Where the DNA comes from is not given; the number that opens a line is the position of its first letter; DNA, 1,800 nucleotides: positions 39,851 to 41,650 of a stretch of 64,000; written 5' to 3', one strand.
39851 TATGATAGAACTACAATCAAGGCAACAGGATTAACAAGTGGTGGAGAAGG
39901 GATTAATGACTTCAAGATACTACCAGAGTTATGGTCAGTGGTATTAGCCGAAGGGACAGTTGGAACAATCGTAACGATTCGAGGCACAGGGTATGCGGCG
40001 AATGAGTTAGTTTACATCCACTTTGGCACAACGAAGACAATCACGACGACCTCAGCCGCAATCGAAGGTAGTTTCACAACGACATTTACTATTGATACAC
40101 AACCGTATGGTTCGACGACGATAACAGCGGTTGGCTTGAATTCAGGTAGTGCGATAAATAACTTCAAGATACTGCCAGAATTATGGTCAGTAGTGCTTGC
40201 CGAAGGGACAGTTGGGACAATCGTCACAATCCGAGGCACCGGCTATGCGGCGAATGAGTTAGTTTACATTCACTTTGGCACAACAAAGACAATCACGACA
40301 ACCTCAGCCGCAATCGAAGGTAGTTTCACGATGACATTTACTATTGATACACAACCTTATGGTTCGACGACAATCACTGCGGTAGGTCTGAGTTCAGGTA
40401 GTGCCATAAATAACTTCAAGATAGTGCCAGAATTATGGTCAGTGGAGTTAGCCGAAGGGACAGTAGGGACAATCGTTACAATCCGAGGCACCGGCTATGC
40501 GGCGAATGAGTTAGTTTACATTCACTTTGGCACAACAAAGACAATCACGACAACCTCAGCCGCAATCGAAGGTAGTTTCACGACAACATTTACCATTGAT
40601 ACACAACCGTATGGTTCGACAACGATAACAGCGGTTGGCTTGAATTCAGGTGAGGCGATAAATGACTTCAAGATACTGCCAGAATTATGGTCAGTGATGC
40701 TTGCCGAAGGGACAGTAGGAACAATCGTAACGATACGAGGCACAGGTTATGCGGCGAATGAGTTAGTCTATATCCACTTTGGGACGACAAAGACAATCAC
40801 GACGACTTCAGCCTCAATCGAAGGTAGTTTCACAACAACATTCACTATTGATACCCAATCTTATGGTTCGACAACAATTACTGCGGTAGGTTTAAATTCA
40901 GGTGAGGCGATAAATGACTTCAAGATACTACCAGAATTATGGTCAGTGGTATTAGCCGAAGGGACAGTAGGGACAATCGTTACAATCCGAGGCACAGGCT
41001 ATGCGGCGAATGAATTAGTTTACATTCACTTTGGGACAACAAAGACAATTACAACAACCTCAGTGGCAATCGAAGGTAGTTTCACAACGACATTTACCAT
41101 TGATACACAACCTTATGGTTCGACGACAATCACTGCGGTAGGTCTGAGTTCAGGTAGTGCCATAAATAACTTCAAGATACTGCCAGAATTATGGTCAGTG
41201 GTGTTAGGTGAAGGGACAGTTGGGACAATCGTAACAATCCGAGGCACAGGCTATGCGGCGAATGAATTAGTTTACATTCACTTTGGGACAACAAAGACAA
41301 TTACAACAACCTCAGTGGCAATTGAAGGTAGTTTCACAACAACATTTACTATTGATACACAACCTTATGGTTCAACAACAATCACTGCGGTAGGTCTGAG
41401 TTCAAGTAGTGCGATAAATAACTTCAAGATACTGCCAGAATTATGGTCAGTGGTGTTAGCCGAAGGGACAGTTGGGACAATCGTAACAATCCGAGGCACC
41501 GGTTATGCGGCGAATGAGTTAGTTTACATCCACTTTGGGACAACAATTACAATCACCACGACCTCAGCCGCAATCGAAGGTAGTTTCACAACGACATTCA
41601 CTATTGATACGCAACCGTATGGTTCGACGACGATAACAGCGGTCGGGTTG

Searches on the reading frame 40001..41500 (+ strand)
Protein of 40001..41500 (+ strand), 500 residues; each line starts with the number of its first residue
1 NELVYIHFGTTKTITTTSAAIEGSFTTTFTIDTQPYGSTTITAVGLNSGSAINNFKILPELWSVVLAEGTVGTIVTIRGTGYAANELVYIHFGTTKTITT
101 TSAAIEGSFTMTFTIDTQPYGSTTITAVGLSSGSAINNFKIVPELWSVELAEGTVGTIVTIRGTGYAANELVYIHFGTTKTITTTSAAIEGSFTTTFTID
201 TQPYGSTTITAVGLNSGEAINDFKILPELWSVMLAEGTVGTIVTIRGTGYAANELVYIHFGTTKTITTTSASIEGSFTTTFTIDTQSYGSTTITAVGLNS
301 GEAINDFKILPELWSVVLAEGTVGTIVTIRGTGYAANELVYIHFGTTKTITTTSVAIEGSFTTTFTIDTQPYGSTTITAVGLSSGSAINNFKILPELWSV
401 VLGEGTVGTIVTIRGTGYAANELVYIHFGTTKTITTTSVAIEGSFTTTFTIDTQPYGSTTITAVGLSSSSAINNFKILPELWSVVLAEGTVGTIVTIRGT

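Call 6: search_protein_families(library=pfam, proteins=[window:40001-41500:+], max_evalue=0.01)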
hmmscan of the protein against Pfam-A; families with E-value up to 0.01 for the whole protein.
window:40001-41500:+ (500 aa): 8 families
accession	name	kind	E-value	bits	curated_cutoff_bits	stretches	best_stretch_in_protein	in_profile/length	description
PF18690.6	DUF5639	-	8.1e-09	35.9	25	0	84-119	23-58/81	Family of unknown function (DUF5639)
PF19905.4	DUF6378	-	1.4e-07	32.2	27.1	0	384-405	18-39/81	Domain of unknown function (DUF6378)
PF00438.25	S-AdoMet_synt_N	-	2.1e-05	25.4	33.1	0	433-470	43-80/99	S-adenosylmethionine synthetase, N-terminal domain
PF16277.11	DUF4926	-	0.00019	21.2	29.1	0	148-161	14-27/57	Domain of unknown function (DUF4926)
PF18770.7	Arm_vescicular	-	0.00075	19.7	33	0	467-489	34-56/61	Armadillo tether-repeat of vescicular transport factor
PF06165.18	GH94_b-supersand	-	0.0031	17.5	23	0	395-420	1-26/251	Glycosyl hydrolase 94, supersandwich domain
PF20143.4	NAD_kinase_C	-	0.0038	17.4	23.7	0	424-454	4-34/126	ATP-NAD kinase C-terminal domain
PF04209.19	HgmA_C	-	0.0062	16.8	21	0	202-232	15-45/153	Homogentisate 1,2-dioxygenase C-terminal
